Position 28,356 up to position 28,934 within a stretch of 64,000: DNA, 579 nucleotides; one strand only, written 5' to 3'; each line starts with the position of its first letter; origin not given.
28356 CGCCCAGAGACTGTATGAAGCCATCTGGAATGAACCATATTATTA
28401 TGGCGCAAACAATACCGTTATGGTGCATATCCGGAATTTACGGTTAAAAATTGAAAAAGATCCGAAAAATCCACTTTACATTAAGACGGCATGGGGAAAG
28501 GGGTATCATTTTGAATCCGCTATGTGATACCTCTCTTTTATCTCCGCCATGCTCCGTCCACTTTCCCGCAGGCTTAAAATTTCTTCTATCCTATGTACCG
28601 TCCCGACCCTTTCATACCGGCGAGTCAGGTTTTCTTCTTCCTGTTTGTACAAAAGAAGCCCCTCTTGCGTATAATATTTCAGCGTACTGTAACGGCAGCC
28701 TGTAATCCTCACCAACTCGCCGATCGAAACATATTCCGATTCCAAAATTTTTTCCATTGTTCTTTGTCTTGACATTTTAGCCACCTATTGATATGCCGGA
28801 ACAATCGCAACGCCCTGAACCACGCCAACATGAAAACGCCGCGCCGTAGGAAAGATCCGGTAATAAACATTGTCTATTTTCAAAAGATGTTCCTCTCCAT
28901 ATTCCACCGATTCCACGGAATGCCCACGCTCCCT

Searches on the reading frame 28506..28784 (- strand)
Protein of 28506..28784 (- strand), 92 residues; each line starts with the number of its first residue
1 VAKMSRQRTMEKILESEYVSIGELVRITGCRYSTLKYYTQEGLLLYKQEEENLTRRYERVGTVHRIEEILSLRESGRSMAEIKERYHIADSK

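Call 5: search_protein_families(library=pfam, proteins=[window:28506-28784:-], max_evalue=0.01)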
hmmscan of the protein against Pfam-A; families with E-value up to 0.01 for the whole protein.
window:28506-28784:- (92 aa): 2 families
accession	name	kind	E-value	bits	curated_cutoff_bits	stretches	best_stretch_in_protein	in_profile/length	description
PF13411.12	MerR_1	-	2e-10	41.1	21.6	1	20-84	2-64/69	MerR HTH family regulatory protein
PF00376.29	MerR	-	3.6e-06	27.1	28.2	1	20-57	1-38/38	MerR family regulatory protein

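Call 18: find_encoding_contigs(protein=window:28506-28775:-, flank=3500, max_places=10)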
Protein window:28506-28775:- (89 aa): 24 contigs read that carry it; 2 places shown.
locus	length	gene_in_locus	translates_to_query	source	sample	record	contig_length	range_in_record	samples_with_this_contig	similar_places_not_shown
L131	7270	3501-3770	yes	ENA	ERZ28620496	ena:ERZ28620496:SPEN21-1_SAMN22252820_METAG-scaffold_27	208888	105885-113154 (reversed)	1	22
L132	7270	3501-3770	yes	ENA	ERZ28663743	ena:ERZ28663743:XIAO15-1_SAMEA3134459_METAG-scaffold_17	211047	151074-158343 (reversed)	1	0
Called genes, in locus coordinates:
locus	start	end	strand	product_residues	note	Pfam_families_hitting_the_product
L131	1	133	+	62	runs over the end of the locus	PF20037:DUF6440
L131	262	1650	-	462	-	PF00672:HAMP (weak), PF00512:HisKA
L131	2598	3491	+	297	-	-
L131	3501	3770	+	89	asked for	PF00376:MerR (weak), PF13411:MerR_1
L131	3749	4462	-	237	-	PF00072:Response_reg, PF00486:Trans_reg_C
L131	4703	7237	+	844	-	PF09586:YfhO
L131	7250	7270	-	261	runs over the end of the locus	PF12679:ABC2_membrane_2, PF13346:ABC2_membrane_5 (weak)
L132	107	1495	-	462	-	PF00672:HAMP (weak), PF00512:HisKA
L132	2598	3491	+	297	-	-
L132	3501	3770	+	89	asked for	PF00376:MerR (weak), PF13411:MerR_1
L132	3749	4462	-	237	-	PF00072:Response_reg, PF00486:Trans_reg_C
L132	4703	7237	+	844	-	PF09586:YfhO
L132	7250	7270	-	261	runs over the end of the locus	PF12679:ABC2_membrane_2, PF13346:ABC2_membrane_5 (weak)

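Call 30: search_protein_families(library=ncbifam, proteins=[window:28506-28775:-], max_evalue=1)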
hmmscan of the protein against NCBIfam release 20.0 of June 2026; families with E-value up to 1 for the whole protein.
window:28506-28775:- (89 aa): 9 families
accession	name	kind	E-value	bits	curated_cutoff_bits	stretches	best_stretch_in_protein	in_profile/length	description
TIGR02047.1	CadR-PbrR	equivalog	6.1e-07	29.5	151.45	1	17-87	2-71/127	Cd(II)/Pb(II)-responsive transcriptional regulator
TIGR01950.1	SoxR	equivalog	1.3e-05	25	116.9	1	16-82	2-66/142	redox-sensitive transcriptional activator SoxR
TIGR02051.1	MerR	equivalog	2.1e-05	24.8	150.85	1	18-87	2-70/124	mercury resistance transcriptional regulator MerR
NF007069.0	PRK09514.1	equivalog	6.9e-05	22.9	143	1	17-85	3-70/141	Zn(2+)-responsive transcriptional regulator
NF010315.0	PRK13752.1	subfamily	0.00029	20.9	261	1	14-87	6-78/144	mercury resistance transcriptional regulator MerR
TIGR02043.1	ZntR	equivalog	0.00074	19.7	167.95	1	17-85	3-70/131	Zn(2+)-responsive transcriptional regulator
NF053740.1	TransRegTnrAGPos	equivalog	0.0019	18.3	140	1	14-84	11-79/108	hypothetical protein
TIGR02044.1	CueR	equivalog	0.0031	17.6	147.4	1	17-85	2-69/127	Cu(I)-responsive transcriptional regulator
NF005579.0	PRK07274.1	equivalog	0.027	14.1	169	1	24-68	53-96/131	single-stranded DNA-binding protein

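Call 31: search_protein_families(library=padloc, proteins=[window:28506-28775:-], max_evalue=1)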
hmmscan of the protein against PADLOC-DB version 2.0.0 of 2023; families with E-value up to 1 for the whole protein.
window:28506-28775:- (89 aa): 2 families
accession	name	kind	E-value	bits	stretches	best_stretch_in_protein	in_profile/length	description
PDLC04133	mad1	-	7.4e-05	21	1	13-42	3-32/60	mads_1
PDLC02678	DndG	-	0.014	12.7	1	32-63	384-415/428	DndG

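Call 36: search_solved_structures(query=window:28506-28775:-, max_evalue=0.01, show_alignments=2)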
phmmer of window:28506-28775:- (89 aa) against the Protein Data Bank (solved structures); distinct sequences matched with E-value up to 0.01: 5.
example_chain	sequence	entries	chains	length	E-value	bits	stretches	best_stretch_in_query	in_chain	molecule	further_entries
5crl_A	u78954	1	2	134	0.00048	23.3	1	14-87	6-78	Mercuric resistance operon regulatory protein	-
3gpv_A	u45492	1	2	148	0.00077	22.6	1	10-81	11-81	Transcriptional regulator, MerR family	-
6jgf_A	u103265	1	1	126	0.0033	20.6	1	17-88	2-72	CadR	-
6jyw_A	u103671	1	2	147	0.0038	20.4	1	17-88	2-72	CadR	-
6jgv_A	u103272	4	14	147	0.0039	20.4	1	17-88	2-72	CadR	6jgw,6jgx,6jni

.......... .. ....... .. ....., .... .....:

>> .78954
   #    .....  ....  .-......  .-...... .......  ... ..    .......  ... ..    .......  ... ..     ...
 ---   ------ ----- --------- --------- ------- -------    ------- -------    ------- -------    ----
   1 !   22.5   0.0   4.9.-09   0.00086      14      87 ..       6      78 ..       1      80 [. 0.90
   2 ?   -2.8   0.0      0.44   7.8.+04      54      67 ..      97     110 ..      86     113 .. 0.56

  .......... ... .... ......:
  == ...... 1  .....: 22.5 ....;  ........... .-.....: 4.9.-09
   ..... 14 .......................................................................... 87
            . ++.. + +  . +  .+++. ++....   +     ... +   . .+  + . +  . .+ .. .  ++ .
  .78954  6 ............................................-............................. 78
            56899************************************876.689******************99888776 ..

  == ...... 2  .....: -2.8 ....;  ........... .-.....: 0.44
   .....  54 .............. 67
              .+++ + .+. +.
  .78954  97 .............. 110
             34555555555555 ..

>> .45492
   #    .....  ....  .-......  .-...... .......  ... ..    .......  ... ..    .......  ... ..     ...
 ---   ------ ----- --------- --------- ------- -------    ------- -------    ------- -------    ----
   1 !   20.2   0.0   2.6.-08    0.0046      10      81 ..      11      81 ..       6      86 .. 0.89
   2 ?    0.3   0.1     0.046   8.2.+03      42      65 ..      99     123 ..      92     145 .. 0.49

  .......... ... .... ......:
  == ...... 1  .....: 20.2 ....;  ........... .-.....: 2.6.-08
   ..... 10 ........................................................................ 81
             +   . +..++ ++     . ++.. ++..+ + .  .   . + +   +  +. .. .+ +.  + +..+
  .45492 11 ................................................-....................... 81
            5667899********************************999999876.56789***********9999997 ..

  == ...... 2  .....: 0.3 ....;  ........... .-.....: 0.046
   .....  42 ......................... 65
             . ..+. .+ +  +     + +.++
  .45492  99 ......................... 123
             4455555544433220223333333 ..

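Call 46: find_homologous_proteins(query=window:28506-28775:-, max_evalue=0.00001)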
Query window:28506-28775:- (89 aa): 818 proteins with E <= 0.00001 among 820 candidates; the best 120 are listed.
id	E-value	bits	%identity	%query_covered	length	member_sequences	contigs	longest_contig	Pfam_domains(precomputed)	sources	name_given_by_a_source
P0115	1.8e-47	176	99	100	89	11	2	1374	PF00376.30,PF13411.13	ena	-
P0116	3.1e-33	130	73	97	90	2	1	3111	PF00376.30,PF13411.13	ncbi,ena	-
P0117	3.8e-33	130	80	93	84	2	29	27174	PF00376.30,PF13411.13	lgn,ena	-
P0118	1.0e-32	129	73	97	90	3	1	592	PF00376.30,PF13411.13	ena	-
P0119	2.8e-32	127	77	93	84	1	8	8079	PF00376.30,PF13411.13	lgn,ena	-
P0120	3.6e-32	127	77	93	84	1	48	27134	PF00376.30,PF13411.13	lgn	-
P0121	1.5e-31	125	76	93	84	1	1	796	PF00376.30,PF13411.13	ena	-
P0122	8.0e-31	123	70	97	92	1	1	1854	PF00376.30,PF13411.13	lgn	-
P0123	2.1e-30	121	77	93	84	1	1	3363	PF00376.30,PF13411.13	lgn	-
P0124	4.4e-30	120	73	91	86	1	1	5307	PF00376.30,PF13411.13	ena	-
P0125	5.1e-30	120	73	93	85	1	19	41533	PF00376.30,PF13411.13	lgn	-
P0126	5.2e-30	120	73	96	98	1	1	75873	PF00376.30,PF13411.13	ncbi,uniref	ncbi:MAG: helix-turn-helix domain-containing protein [Hungatella hathewayi]|uniref:helix-turn-helix 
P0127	5.4e-30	120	72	96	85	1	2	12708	PF00376.30,PF13411.13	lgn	-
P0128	7.4e-30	120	75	91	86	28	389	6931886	PF00376.30,PF13411.13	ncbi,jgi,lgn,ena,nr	ncbi:helix-turn-helix domain-containing protein [Hungatella hathewayi]|jgi:DNA-binding transcription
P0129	1.2e-29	119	75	91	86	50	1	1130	PF00376.30,PF13411.13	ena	-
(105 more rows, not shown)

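Call 49: search_dna_similar(query=window:28506-28775:-, collection=plasmids, mode=protein, max_evalue=1e-8, max_rows=25)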
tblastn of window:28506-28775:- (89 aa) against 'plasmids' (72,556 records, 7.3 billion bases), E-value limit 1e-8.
Records with a match: 3; places in all: 3; records where one place covers at least 80% of the query: 3.
Best place of each record, by identity: <60% 3.
By first word of the organism name: Priestia 3.
By predicted mobility (MOB-suite, as given by PLSDB): non-mobilizable 3.
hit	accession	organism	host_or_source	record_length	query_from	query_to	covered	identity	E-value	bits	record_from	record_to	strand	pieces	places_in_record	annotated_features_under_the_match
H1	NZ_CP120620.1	Priestia megaterium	cell culture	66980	1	81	91%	59.3%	2e-23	99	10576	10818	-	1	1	helix-turn-helix domain-containing protein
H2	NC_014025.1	Priestia megaterium QM B1551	-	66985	1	81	91%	59.3%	2e-23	99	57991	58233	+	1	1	helix-turn-helix domain-containing protein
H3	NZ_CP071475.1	Priestia megaterium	whole organism,Hypersaline environment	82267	1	81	91%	59.3%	2e-23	99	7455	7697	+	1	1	helix-turn-helix domain-containing protein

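Call 50: search_dna_similar(query=window:28506-28775:-, collection=phages, mode=protein, max_evalue=1e-8, max_rows=15)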
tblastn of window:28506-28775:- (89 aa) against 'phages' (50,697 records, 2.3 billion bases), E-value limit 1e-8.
Records with a match: 1; places in all: 1; records where one place covers at least 80% of the query: 1.
Best place of each record, by identity: 60-80% 1.
By first word of the organism name: Bacteriophage 1.
By host as written in the record: - 1.
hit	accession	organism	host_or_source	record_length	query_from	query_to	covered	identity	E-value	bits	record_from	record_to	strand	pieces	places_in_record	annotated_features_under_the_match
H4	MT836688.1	Bacteriophage sp.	human fecal samples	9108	1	80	90%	60.0%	3e-22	94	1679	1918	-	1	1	record has no annotation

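Call 51: find_encoding_contigs(protein=P0128, flank=2000, max_places=10)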
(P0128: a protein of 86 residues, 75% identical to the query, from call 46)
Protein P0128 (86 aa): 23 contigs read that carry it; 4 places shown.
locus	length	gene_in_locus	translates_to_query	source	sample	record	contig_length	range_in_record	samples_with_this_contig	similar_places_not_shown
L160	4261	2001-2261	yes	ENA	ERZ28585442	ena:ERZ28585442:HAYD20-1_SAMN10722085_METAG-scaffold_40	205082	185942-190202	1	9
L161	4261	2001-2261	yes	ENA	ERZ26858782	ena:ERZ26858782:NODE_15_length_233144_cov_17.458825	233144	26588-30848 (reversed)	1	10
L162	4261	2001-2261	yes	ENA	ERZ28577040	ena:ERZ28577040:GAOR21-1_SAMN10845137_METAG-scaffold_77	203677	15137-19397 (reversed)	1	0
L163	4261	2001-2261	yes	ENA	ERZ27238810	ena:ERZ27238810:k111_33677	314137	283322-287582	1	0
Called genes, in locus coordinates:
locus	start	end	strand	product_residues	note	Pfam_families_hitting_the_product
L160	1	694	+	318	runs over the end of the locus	PF02779:Transket_pyr, PF02780:Transketolase_C, PF22613:Transketolase_C_1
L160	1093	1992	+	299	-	-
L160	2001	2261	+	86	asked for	PF00376:MerR, PF13411:MerR_1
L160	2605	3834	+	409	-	PF01139:RtcB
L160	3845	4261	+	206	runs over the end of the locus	PF00472:RF-1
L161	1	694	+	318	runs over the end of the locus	PF02779:Transket_pyr, PF02780:Transketolase_C, PF22613:Transketolase_C_1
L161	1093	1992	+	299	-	-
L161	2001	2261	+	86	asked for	PF00376:MerR, PF13411:MerR_1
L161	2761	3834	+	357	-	PF01139:RtcB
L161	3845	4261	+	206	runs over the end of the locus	PF00472:RF-1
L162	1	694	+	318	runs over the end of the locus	PF02779:Transket_pyr, PF02780:Transketolase_C, PF22613:Transketolase_C_1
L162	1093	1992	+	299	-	-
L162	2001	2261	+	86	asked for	PF00376:MerR, PF13411:MerR_1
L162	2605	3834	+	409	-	PF01139:RtcB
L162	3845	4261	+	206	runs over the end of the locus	PF00472:RF-1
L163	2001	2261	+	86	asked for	PF00376:MerR, PF13411:MerR_1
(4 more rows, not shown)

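Call 52: get_annotated_region(hit=H2, flank=2500)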
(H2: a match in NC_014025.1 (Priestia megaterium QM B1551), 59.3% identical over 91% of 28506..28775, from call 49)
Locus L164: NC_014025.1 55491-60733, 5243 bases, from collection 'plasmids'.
description: Priestia megaterium QM B1551 plasmid pBM500, complete sequence
organism: Priestia megaterium QM B1551 (NCBI taxid 545693)
taxonomy: Bacteria; Bacillota; Bacilli; Bacillales; Bacillaceae; Priestia; Priestia megaterium; Priestia megaterium QM B1551
host: -; source: -; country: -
typing (MOB-suite, as given by PLSDB): non-mobilizable; replicon rep_cluster_385
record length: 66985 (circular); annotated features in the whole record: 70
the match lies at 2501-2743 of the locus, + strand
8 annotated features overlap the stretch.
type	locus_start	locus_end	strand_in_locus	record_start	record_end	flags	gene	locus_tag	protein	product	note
CDS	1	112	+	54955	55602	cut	-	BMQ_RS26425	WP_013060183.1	class I SAM-dependent methyltransferase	-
CDS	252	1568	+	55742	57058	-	-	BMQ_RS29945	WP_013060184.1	collagen-like repeat preface domain-containing protein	-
CDS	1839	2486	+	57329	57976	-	-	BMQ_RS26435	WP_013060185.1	GPP34 family phosphoprotein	-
CDS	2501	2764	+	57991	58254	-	-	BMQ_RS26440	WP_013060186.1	helix-turn-helix domain-containing protein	-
CDS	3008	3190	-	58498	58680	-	-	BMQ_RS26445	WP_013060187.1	hypothetical protein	-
CDS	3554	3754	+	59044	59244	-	-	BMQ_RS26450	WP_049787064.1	hypothetical protein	-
CDS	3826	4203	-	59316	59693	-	-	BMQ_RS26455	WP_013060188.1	hypothetical protein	-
CDS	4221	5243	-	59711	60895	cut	-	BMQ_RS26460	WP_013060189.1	membrane protein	-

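Call 53: get_annotated_region(hit=H4, flank=2500)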
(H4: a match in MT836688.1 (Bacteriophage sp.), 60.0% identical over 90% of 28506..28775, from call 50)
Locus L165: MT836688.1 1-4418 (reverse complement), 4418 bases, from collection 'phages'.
description: UNVERIFIED: Bacteriophage sp. clone scaffold_2837 genomic sequence.
organism: Bacteriophage sp. (NCBI taxid 38018)
taxonomy: Viruses
host: -; source: human fecal samples; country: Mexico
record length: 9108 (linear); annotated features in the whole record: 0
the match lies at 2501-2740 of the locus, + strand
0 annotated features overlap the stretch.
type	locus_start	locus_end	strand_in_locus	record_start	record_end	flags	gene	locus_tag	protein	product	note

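Call 54: get_annotated_region(hit=H3, flank=2500)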
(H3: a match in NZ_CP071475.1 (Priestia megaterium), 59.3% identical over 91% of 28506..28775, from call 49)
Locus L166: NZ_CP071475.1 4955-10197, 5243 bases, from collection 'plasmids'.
description: Priestia megaterium strain H2 plasmid punamed9, complete sequence
organism: Priestia megaterium (NCBI taxid 1404)
taxonomy: Bacteria; Bacillota; Bacilli; Bacillales; Bacillaceae; Priestia; Priestia megaterium
host: -; source: whole organism,Hypersaline environment; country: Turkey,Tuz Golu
typing (MOB-suite, as given by PLSDB): non-mobilizable; replicon rep_cluster_385
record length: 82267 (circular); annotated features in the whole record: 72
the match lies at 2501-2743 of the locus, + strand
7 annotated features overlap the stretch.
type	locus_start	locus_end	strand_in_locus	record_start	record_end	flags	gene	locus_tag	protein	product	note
CDS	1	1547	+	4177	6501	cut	-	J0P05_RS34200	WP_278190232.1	collagen-like repeat preface domain-containing protein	-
CDS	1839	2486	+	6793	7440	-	-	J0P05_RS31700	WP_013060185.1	GPP34 family phosphoprotein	-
CDS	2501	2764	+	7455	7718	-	-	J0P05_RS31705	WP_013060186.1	helix-turn-helix domain-containing protein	-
CDS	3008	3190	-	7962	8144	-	-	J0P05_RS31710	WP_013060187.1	hypothetical protein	-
CDS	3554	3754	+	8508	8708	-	-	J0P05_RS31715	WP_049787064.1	hypothetical protein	-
CDS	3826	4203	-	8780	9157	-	-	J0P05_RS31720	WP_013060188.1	hypothetical protein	-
CDS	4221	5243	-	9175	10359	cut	-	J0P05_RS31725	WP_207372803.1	hypothetical protein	-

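Call 64: predict_structure(alignment_id=A1)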
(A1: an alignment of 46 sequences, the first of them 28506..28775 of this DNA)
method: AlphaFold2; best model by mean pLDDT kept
length: 89 residues; sequences in the alignment: 46
mean_pLDDT: 91.5   pTM: 0.80
mean pLDDT of the five models: 91.5, 90.7, 90.0, 88.7, 88.0
residues with pLDDT >= 90: 70; 70-90: 13; 50-70: 5; < 50: 1
segments of 3 or more residues with pLDDT < 50: none
pLDDT, mean of each block of 10 residues (from residue 1): 84 96 98 96 87 96 97 95 74
secondary structure, 60 per line:
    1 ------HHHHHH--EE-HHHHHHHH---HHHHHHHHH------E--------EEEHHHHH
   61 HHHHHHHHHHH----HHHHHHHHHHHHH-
elements in order: H7-12 H18-25 H29-37 E53-55 H56-71 H76-88

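Call 67: fold_search(model_id=the predicted structure, library=pdb)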
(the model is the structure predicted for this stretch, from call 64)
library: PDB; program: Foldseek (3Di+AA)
matches with E <= 10: 966; with E <= 0.001: 0
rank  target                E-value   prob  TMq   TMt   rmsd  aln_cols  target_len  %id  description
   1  3qao                  3.7e-03  1.00  0.66  0.44   2.0        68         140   29  The crystal structure of the N-terminal domain of a MerR-like transcriptional regulator from Listeria monocytogenes EGD- (released 2011-01-26)
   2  2zhh                  5.5e-03  1.00  0.69  0.52   1.7        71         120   25  Crystal structure of SoxR (released 2008-03-25)
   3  5d90_A                5.5e-03  1.00  0.65  0.47   2.3        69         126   23  Crystal structure of HiNmlR, a MerR family regulator lacking the sensor domain, bound to promoter DNA (released 2016-06-29)
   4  6jyw_B                5.5e-03  1.00  0.65  0.46   2.6        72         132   29  Crystal structure of the transcription regulator CadR N81M mutant from P. putida in complex with Cadmium(II) and DNA (released 2020-04-29)
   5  1r8d_B                6.8e-03  1.00  0.69  0.58   2.3        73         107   25  Crystal Structure of MtaN Bound to DNA (released 2004-08-17)
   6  4r4e_B                7.3e-03  1.00  0.65  0.68   5.8        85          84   28  Structure of GlnR-DNA complex (released 2015-03-04)
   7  5d90_C                7.8e-03  1.00  0.68  0.47   2.2        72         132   22  Crystal structure of HiNmlR, a MerR family regulator lacking the sensor domain, bound to promoter DNA (released 2016-06-29)
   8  5d8c_B                8.3e-03  1.00  0.65  0.47   2.1        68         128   24  Crystal structure of HiNmlR, a MerR family regulator lacking the sensor domain, bound to promoter DNA (released 2016-06-29)
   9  5gpe_C                8.9e-03  1.00  0.68  0.49   2.2        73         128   29  Crystal structure of the transcription regulator PbrR691 from Ralstonia metallidurans CH34 in complex with Lead(II) (released 2016-12-28)
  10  5d8c_A                8.9e-03  1.00  0.64  0.47   2.1        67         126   24  Crystal structure of HiNmlR, a MerR family regulator lacking the sensor domain, bound to promoter DNA (released 2016-06-29)
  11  6jgx_A                8.9e-03  1.00  0.64  0.42   2.6        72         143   29  Crystal structure of the transcriptional regulator CadR from P. putida in complex with Cadmium(II) and DNA (released 2019-09-25)
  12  6jni_C                8.9e-03  1.00  0.64  0.47   2.7        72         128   29  Crystal structure of the transcriptional regulator CadR from P. putida in complex with Zinc(II) and DNA (released 2019-09-25)
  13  4r22_B                9.5e-03  1.00  0.69  0.74   2.5        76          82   25  TnrA-DNA complex (released 2015-03-04)
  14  1r8d_A                1.0e-02  1.00  0.68  0.57   3.1        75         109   24  Crystal Structure of MtaN Bound to DNA (released 2004-08-17)
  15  6jyw_A                1.0e-02  1.00  0.65  0.44   2.6        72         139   29  Crystal structure of the transcription regulator CadR N81M mutant from P. putida in complex with Cadmium(II) and DNA (released 2020-04-29)
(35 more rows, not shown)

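Call 88: find_related_loci(query=A1, collection=viral_contigs, flank=2500)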
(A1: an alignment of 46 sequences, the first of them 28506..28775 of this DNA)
Query A1 (89 aa) in viral_contigs; peptide patterns used: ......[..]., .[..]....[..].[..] (x = any residue, [..] = any of these).
36 stretches matched a pattern, but none encodes a relative of the query by tblastn (E <= 1e-3).
